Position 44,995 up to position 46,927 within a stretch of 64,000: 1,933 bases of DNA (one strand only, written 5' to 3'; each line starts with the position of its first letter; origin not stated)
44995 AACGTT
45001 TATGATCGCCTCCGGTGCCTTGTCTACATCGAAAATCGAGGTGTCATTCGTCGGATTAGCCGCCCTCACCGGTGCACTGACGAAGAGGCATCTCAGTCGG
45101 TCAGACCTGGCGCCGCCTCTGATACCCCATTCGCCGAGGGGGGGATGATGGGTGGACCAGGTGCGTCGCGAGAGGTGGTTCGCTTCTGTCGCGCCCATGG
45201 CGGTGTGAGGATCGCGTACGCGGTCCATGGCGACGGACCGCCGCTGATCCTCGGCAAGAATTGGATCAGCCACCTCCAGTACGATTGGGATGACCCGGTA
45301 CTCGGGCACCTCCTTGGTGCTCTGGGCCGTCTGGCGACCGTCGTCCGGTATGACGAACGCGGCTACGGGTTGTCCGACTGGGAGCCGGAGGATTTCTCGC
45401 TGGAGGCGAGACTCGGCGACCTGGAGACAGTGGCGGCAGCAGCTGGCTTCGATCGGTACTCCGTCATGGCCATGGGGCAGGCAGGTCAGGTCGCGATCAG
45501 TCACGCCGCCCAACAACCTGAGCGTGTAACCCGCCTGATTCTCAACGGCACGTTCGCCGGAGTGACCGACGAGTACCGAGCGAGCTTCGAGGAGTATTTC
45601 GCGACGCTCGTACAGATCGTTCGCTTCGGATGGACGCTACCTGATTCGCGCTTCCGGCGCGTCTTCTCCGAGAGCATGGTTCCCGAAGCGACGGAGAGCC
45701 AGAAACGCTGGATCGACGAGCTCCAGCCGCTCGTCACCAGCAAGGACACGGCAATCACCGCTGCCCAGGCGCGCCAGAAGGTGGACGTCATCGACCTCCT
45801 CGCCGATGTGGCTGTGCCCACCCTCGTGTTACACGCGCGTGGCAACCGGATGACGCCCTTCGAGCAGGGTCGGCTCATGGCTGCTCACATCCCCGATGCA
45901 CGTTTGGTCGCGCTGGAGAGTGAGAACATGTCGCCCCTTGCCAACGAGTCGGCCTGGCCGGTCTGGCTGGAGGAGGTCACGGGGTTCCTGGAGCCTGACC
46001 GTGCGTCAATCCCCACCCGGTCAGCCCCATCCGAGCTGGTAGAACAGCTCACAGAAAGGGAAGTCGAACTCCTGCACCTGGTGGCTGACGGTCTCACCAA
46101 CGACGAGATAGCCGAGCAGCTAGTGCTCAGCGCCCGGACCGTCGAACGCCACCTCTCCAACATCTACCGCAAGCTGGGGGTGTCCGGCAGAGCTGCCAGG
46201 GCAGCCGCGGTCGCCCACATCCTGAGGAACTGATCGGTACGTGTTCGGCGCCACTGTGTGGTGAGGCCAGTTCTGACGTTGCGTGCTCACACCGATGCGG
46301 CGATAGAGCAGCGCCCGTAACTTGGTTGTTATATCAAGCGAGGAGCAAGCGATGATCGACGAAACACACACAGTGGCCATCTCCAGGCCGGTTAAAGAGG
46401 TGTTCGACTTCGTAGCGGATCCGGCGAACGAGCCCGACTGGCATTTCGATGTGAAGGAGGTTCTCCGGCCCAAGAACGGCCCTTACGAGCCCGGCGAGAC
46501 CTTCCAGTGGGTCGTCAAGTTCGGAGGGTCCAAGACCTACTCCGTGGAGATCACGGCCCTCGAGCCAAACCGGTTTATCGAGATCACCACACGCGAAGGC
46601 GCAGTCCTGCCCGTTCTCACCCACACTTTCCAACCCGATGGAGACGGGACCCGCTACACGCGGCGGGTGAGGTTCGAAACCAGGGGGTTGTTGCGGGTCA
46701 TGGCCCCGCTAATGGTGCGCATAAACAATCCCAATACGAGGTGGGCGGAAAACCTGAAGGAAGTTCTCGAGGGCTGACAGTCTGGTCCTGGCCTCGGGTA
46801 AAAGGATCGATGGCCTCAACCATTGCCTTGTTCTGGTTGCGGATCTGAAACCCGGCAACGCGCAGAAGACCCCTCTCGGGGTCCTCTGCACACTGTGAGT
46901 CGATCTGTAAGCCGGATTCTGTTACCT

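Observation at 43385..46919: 69-bp direct repeats made of the rnpB 3' end bracket a 3.4-kb integrase-less island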

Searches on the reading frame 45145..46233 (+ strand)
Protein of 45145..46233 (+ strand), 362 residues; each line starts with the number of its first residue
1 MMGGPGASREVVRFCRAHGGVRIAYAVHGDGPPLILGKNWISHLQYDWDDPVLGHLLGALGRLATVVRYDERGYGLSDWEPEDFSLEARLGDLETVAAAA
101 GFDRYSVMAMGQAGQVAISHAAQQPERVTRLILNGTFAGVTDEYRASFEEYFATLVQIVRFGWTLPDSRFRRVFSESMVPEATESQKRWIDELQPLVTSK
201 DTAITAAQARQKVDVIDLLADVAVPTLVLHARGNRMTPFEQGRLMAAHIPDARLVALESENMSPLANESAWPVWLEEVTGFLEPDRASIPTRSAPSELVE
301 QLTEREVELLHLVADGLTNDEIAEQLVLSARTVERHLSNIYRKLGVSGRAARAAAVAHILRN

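Call 6: search_protein_families(library=pfam, proteins=[window:45145-46233:+], max_evalue=0.01)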
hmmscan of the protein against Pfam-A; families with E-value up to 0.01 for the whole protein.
window:45145-46233:+ (362 aa): 7 families
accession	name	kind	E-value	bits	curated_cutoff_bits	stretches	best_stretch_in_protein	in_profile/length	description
PF00196.25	GerE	-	4e-18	65.2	23.5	1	301-351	2-52/57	Bacterial regulatory proteins, luxR family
PF00561.26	Abhydrolase_1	-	2.3e-08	34.5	25.8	1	64-256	28-232/245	alpha/beta hydrolase fold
PF12146.15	Hydrolase_4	-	3.2e-07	30.3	27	1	65-251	33-219/239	Serine aminopeptidase, S33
PF08281.18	Sigma70_r4_2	-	6.6e-07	29.3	25.7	1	297-344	6-54/54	Sigma-70, region 4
PF07638.17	Sigma70_ECF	-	2.9e-05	24.5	21.1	1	297-343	128-178/185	ECF sigma factor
PF14493.12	HTH_40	-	0.0035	18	27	1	310-343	6-39/89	Helix-turn-helix domain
PF13384.12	HTH_23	-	0.0038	17.5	24.6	0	308-338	9-39/50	Homeodomain-like domain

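Call 28: find_homologous_proteins(query=window:45145-46233:+, max_evalue=1e-20)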
Query window:45145-46233:+ (362 aa): 2346 proteins with E <= 1e-20 among 8000 candidates; the best 120 are listed.
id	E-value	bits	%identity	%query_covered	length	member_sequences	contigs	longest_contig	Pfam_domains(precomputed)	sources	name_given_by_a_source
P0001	3.8e-237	804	100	100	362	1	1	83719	PF00196.26,PF00561.27,PF08281.19,PF12146.16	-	-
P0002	4.4e-211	718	90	100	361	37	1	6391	PF12697.14,PF00196.26,PF00561.27,PF08281.19,PF12146.16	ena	-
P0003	8.2e-211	718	90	100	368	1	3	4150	PF00196.26,PF00561.27,PF08281.19,PF12146.16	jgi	jgi:pimeloyl-ACP methyl ester carboxylesterase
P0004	1.2e-208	710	89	100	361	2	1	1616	PF12697.14,PF00196.26,PF00561.27,PF08281.19,PF12146.16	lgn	-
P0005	3.0e-205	699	87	100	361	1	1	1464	PF12697.14,PF00196.26,PF00561.27,PF08281.19,PF12146.16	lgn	-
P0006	4.3e-205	699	88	100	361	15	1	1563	PF12697.14,PF00196.26,PF00561.27,PF08281.19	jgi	-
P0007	2.3e-203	693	85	100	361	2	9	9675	PF12697.14,PF00196.26,PF00561.27,PF12146.16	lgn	-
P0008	4.7e-202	689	87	100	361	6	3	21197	PF12697.14,PF07638.18,PF00196.26,PF00561.27,PF08281.19,PF12146.16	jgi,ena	-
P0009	4.5e-200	682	86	100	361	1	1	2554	PF00196.26,PF00561.27,PF08281.19,PF12146.16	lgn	-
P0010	1.5e-198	677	84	100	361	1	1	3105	PF12697.14,PF00196.26,PF00561.27,PF08281.19,PF12146.16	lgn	-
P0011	1.2e-197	674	84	100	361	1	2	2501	PF00196.26,PF00561.27,PF08281.19,PF12146.16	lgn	-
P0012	3.9e-197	673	84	100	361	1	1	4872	PF12697.14,PF00196.26,PF00561.27,PF12146.16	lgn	-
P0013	1.4e-196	671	84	100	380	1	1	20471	PF00196.26,PF00561.27,PF08281.19,PF12146.16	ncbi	-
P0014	1.6e-196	671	84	100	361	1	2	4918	PF00196.26,PF00561.27,PF08281.19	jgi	jgi:DNA-binding CsgD family transcriptional regulator/pimeloyl-ACP methyl ester carboxylesterase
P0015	2.1e-195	667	83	100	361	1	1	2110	PF00196.26,PF00561.27,PF08281.19,PF12146.16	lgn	-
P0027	2.1e-188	644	86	94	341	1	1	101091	PF12697.14,PF07638.18,PF00196.26,PF00561.27,PF08281.19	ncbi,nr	ncbi:MAG TPA: alpha/beta fold hydrolase [Acidimicrobiia bacterium]|nr:alpha/beta fold hydrolase [Aci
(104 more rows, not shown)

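Call 29: find_encoding_contigs(protein=P0002, flank=10000, max_places=3)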
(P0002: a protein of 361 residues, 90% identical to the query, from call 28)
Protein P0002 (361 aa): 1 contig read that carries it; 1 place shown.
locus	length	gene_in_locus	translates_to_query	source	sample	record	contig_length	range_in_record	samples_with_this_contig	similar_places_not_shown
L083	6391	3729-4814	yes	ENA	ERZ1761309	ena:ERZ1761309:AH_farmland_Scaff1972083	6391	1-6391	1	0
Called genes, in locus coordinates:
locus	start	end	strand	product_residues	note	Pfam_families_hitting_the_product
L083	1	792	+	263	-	?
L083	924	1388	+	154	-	PF07452:CHRD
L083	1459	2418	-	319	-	PF02735:Ku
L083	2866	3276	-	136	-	PF05163:DinB, PF12867:DinB_2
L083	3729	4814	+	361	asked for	PF00561:Abhydrolase_1, PF12697:Abhydrolase_6 (weak), PF12146:Hydrolase_4, PF00196:GerE, PF08281:Sigma70_r4_2 (weak)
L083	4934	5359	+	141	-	PF10604:Polyketide_cyc2, PF08327:AHSA1 (weak)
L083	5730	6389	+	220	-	?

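Call 30: find_encoding_contigs(protein=P0008, flank=10000, max_places=3)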
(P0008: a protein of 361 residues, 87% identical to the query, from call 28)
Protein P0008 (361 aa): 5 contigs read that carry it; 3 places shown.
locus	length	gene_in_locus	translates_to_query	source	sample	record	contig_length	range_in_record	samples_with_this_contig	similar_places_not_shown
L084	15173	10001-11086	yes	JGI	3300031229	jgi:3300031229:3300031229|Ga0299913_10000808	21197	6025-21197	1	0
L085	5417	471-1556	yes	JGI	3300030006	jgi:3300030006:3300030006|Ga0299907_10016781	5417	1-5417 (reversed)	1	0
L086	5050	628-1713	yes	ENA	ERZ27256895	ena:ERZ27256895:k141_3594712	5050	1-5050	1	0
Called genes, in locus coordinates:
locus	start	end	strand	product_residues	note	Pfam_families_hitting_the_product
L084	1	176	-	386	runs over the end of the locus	PF00999:Na_H_Exchanger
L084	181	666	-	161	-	PF25991:KhtT_N, PF02080:TrkA_C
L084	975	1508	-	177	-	-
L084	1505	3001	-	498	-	PF02386:TrkH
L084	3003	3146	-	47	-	-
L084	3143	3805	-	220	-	PF02254:TrkA_N, PF13241:NAD_binding_7 (faint), PF02080:TrkA_C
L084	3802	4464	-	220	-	PF02254:TrkA_N, PF02080:TrkA_C (weak)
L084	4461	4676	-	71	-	-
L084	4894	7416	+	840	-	PF02702:KdpD, PF00582:Usp (weak), PF13493:DUF4118, PF00512:HisKA, PF02518:HATPase_c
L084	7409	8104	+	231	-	PF00072:Response_reg, PF00486:Trans_reg_C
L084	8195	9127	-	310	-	PF00291:PALP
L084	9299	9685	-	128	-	-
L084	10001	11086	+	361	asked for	PF00561:Abhydrolase_1 (weak), PF12697:Abhydrolase_6 (weak), PF12146:Hydrolase_4 (weak), PF07638:Sigma70_ECF (faint), PF00196:GerE, PF08281:Sigma70_r4_2 (weak)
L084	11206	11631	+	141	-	PF10604:Polyketide_cyc2, PF03364:Polyketide_cyc (weak)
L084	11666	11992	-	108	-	-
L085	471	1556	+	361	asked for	PF00561:Abhydrolase_1 (weak), PF12697:Abhydrolase_6 (weak), PF12146:Hydrolase_4 (weak), PF07638:Sigma70_ECF (faint), PF00196:GerE, PF08281:Sigma70_r4_2 (weak)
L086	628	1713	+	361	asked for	PF00561:Abhydrolase_1 (weak), PF12697:Abhydrolase_6 (weak), PF12146:Hydrolase_4 (weak), PF07638:Sigma70_ECF (faint), PF00196:GerE, PF08281:Sigma70_r4_2 (weak)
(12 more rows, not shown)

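Call 31: find_encoding_contigs(protein=P0027, flank=10000, max_places=3)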
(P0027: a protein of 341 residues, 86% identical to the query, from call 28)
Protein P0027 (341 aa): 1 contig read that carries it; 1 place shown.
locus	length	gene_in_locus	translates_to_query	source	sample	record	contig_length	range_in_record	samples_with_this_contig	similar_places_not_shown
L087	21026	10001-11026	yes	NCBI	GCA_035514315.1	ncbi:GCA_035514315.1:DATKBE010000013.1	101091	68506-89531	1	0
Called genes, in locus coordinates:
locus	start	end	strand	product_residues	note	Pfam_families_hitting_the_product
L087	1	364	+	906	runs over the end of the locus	PF28598:PDH_E1_N, PF00456:Transketolase_N (weak), PF17831:PDH_E1_M, PF22613:Transketolase_C_1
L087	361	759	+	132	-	PF14464:Prok-JAB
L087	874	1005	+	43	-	-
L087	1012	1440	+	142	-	PF08281:Sigma70_r4_2, PF04545:Sigma70_r4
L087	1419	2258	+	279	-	-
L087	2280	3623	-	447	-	-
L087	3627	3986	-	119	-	PF13601:HTH_34 (weak), PF03551:PadR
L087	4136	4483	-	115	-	PF02469:Fasciclin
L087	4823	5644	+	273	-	PF08241:Methyltransf_11, PF08242:Methyltransf_12, PF13649:Methyltransf_25, PF13847:Methyltransf_31 (weak)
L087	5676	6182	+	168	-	PF00561:Abhydrolase_1, PF12697:Abhydrolase_6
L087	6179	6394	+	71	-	-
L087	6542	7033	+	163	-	-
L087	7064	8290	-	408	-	PF07690:MFS_1, PF00083:Sugar_tr, PF07690:MFS_1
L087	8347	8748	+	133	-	PF01575:MaoC_dehydratas, PF13452:FAS1_DH_region, PF13622:4HBT_3 (faint)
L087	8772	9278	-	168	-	PF12802:MarR_2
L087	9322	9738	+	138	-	PF00903:Glyoxalase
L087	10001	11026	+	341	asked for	PF12697:Abhydrolase_6, PF00561:Abhydrolase_1, PF07638:Sigma70_ECF (faint), PF08281:Sigma70_r4_2 (weak), PF00196:GerE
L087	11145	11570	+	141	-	PF10604:Polyketide_cyc2, PF03364:Polyketide_cyc (weak), PF08327:AHSA1 (faint)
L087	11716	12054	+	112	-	-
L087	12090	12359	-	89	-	-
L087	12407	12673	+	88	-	-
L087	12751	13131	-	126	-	PF13473:Cupredoxin_1 (weak), PF00127:Copper-bind (weak)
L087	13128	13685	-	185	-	PF06240:COXG, PF10604:Polyketide_cyc2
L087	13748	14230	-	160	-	PF00994:MoCF_biosynth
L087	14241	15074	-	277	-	-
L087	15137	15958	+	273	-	PF13622:4HBT_3, PF20789:4HBT_3C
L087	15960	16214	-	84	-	-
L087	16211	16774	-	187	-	PF03167:UDG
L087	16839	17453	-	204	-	PF01106:NifU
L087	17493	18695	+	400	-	PF18130:ATPgrasp_N, PF02655:ATP-grasp_3 (faint), PF13535:ATP-grasp_4, PF18603:LAL_C2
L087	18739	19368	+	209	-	PF04263:TPK_catalytic, PF04265:TPK_B1_binding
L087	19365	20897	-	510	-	PF01293:PEPCK_ATP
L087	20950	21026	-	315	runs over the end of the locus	PF00389:2-Hacid_dh, PF02826:2-Hacid_dh_C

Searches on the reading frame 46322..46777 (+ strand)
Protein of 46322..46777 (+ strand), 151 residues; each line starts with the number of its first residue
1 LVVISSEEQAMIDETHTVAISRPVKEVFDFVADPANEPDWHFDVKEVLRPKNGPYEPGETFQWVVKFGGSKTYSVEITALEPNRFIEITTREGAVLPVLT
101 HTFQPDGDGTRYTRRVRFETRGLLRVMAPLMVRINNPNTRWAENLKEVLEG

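Call 6: search_protein_families(library=pfam, proteins=[window:46322-46777:+], max_evalue=0.01)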
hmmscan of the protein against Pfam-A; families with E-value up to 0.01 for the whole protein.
window:46322-46777:+ (151 aa): 3 families
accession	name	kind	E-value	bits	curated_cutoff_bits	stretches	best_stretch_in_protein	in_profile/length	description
PF10604.15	Polyketide_cyc2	-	2.7e-15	57.4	27.4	1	13-149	3-141/142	Polyketide cyclase / dehydrase and lipid transport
PF08327.17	AHSA1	-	4.7e-06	27.3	22.1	1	23-124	3-104/125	Activator of Hsp90 ATPase homolog 1-like protein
PF03364.25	Polyketide_cyc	-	3.1e-05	24.7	23.4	1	20-127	1-108/126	Polyketide cyclase / dehydrase and lipid transport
